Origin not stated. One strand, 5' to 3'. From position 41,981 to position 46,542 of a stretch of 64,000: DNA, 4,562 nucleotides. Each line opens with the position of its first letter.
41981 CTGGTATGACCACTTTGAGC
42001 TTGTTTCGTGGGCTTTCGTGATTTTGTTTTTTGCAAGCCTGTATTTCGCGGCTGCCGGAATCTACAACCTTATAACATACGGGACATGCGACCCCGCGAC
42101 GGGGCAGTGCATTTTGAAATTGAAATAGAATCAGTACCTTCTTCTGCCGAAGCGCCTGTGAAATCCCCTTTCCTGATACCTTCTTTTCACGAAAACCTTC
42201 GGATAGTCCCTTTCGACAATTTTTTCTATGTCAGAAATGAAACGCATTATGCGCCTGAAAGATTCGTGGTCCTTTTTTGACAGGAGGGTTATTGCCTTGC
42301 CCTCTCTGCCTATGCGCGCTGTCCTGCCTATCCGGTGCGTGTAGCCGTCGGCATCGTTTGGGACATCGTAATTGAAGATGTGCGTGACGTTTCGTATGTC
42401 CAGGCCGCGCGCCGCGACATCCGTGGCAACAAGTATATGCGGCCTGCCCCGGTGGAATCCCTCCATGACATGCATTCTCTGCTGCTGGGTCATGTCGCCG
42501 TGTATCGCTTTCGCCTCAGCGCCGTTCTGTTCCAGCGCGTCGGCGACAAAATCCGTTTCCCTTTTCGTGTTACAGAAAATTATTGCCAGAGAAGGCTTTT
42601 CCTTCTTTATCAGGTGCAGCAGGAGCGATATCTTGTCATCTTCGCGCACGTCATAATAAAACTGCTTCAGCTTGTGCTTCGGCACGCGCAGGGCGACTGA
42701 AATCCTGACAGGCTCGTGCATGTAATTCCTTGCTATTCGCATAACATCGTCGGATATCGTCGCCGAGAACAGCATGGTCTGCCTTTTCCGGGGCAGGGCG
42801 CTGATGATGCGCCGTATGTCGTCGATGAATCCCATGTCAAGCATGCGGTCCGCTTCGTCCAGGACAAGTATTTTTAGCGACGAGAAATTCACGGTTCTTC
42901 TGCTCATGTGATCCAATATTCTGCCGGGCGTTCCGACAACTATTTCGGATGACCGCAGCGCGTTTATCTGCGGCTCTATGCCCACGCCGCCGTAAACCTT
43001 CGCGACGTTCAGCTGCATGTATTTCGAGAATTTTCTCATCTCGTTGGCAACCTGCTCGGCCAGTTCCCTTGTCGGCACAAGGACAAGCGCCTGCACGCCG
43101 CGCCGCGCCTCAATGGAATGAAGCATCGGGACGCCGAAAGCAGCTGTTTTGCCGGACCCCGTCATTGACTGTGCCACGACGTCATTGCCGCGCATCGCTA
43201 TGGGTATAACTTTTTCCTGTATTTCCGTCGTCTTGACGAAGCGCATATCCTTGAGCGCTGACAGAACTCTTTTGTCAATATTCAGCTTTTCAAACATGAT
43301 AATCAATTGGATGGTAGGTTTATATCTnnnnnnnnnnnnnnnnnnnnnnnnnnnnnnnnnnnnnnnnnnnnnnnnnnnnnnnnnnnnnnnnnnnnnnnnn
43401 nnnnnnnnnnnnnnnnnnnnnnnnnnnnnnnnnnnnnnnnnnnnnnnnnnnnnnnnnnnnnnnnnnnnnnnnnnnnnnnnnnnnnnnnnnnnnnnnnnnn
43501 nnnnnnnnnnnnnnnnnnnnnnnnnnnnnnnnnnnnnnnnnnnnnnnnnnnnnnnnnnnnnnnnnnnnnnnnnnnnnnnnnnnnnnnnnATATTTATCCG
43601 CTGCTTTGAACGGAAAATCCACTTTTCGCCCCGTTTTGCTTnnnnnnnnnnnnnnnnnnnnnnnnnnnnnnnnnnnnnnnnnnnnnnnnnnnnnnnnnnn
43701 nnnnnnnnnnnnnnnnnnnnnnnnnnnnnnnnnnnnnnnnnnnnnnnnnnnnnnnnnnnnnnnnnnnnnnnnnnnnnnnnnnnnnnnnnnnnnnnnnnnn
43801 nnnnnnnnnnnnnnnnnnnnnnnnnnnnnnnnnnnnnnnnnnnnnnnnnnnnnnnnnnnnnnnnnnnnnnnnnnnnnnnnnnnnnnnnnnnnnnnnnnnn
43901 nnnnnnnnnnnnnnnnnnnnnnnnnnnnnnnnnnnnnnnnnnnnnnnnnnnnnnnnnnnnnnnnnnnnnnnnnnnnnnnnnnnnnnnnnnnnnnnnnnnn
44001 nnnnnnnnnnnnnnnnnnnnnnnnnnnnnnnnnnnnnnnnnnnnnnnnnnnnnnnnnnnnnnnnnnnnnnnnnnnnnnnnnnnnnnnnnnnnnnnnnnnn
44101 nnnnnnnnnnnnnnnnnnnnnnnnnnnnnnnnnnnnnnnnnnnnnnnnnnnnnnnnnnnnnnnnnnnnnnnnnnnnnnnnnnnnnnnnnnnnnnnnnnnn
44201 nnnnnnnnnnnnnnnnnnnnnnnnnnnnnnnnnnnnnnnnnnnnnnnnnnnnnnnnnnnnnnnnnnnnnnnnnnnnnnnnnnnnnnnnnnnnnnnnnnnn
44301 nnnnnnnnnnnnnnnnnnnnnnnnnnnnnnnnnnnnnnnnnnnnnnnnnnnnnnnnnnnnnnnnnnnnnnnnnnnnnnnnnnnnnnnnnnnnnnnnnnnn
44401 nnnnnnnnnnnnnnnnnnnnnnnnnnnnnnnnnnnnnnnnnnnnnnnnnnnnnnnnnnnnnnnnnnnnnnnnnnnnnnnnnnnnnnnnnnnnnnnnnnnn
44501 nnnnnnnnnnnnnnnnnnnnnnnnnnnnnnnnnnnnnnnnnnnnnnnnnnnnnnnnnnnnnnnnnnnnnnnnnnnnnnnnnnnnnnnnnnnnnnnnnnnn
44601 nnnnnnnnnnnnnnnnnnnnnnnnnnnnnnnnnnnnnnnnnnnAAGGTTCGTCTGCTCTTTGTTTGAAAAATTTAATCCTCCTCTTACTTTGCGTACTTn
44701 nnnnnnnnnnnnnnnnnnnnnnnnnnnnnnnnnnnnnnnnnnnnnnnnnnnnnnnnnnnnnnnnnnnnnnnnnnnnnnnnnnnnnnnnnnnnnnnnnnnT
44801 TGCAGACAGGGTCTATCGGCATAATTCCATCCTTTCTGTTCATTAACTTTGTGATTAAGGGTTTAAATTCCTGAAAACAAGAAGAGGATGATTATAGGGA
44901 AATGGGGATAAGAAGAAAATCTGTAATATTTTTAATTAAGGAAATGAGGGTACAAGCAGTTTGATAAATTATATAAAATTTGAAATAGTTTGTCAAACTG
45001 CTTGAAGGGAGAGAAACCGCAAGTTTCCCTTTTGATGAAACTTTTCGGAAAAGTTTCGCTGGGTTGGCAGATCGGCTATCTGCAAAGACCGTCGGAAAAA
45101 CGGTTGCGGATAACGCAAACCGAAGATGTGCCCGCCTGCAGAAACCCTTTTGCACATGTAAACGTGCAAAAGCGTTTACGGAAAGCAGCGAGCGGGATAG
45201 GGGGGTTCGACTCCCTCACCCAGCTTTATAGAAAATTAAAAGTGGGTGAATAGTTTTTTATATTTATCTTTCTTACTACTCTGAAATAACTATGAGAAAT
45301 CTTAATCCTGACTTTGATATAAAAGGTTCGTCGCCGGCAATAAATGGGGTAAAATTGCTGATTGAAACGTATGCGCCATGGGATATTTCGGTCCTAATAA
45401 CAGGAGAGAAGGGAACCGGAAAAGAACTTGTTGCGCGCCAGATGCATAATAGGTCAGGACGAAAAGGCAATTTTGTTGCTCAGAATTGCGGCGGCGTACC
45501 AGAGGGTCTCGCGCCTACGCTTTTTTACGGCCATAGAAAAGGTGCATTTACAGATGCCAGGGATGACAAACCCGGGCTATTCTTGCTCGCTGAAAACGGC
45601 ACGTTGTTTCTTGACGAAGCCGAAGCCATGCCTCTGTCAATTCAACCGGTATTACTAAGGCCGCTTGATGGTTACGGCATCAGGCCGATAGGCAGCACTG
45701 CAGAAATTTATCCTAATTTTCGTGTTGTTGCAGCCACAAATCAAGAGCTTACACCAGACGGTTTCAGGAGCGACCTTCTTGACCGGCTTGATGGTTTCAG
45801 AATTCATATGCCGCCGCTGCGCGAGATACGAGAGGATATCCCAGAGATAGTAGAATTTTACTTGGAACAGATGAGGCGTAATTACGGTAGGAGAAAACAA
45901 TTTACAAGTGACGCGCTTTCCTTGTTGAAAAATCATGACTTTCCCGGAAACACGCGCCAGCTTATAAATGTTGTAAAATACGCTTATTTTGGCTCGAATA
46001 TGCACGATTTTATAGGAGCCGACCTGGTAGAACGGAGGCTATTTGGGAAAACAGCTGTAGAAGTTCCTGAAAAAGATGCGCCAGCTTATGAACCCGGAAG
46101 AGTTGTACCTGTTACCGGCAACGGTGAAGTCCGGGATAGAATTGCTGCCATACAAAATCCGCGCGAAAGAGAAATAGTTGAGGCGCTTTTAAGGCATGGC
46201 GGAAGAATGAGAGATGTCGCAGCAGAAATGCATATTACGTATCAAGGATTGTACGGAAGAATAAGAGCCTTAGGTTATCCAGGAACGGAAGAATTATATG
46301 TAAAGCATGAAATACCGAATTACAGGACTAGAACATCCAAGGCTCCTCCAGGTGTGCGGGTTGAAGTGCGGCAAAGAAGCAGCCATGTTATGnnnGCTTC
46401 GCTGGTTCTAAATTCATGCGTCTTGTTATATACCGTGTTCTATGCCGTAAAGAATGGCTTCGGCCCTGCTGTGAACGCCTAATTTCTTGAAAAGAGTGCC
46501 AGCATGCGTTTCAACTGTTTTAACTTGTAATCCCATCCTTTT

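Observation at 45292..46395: Bacterial-type sigma54 enhancer-binding AAA+ activator with a GAFTGA-like loop, encoded in an archaeon next to a multi-intron tRNA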

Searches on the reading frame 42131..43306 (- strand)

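Call 4: search_protein_families(library=pfam, proteins=[window:42131-43306:-], max_evalue=0.01)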
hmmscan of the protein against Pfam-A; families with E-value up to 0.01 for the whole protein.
window:42131-43306:- (391 aa): 5 families
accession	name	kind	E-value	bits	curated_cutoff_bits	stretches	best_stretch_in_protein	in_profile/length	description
PF00270.35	DEAD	-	8e-55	185.5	26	1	27-190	1-166/167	DEAD/DEAH box helicase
PF00271.37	Helicase_C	-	7e-34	116.8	23.5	1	224-333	1-110/110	Helicase conserved C-terminal domain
PF04851.21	ResIII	-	2.3e-10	41.1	22.5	1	38-185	21-163/164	Type III restriction enzyme, res subunit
PF14617.12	CMS1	-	8.4e-06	25.8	35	1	83-152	137-208/250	U3-containing 90S pre-ribosomal complex subunit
PF22590.2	Cas3-like_C_2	-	0.002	18.8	27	1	240-331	4-103/106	CRISPR-associated nuclease/helicase Cas3, C-terminal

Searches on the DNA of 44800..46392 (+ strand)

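Call 72: search_rna_families(source=window, start=44800, end=45400, threshold=evalue, max_evalue=1)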
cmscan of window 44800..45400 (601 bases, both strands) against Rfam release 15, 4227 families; matches with E-value up to 1: 4.
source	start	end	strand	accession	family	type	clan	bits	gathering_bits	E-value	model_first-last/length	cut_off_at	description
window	44951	45054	+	RF01589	plasmodium_snoR11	Gene; snRNA; snoRNA; HACA-box;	-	21.2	80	0.88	1-207/207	no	small nucleolar RNA snoR11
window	44836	44931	+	RF02328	TtnuHACA21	Gene; snRNA; snoRNA; HACA-box;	-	19.9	100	0.9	1-130/130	no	Tetrahymena snoRNA TtnuHACA21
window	45157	45281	+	RF01454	RCNMV_5UTR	Cis-reg;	-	18.8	75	0.7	1-123/123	no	5'UTR enhancer element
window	45201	45217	+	RF00023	tmRNA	Gene;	CL00001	11.3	47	0.02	347-363/374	no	transfer-messenger RNA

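Call 95: search_rna_families(sources=[L025, L026, L027, L028, L029, L030, L033], threshold=gathering)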
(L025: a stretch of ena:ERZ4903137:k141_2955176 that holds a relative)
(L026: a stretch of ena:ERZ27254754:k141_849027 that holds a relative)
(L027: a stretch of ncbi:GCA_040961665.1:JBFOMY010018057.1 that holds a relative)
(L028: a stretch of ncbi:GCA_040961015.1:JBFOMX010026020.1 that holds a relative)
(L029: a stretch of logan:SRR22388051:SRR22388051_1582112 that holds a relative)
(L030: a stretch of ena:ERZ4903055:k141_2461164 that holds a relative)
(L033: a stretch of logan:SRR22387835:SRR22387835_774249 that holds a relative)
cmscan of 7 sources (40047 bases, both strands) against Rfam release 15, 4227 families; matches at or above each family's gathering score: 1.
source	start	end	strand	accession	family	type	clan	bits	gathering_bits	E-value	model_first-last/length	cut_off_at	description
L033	559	645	-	RF00005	tRNA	Gene; tRNA;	CL00001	52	29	1.8e-08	1-71/71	no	tRNA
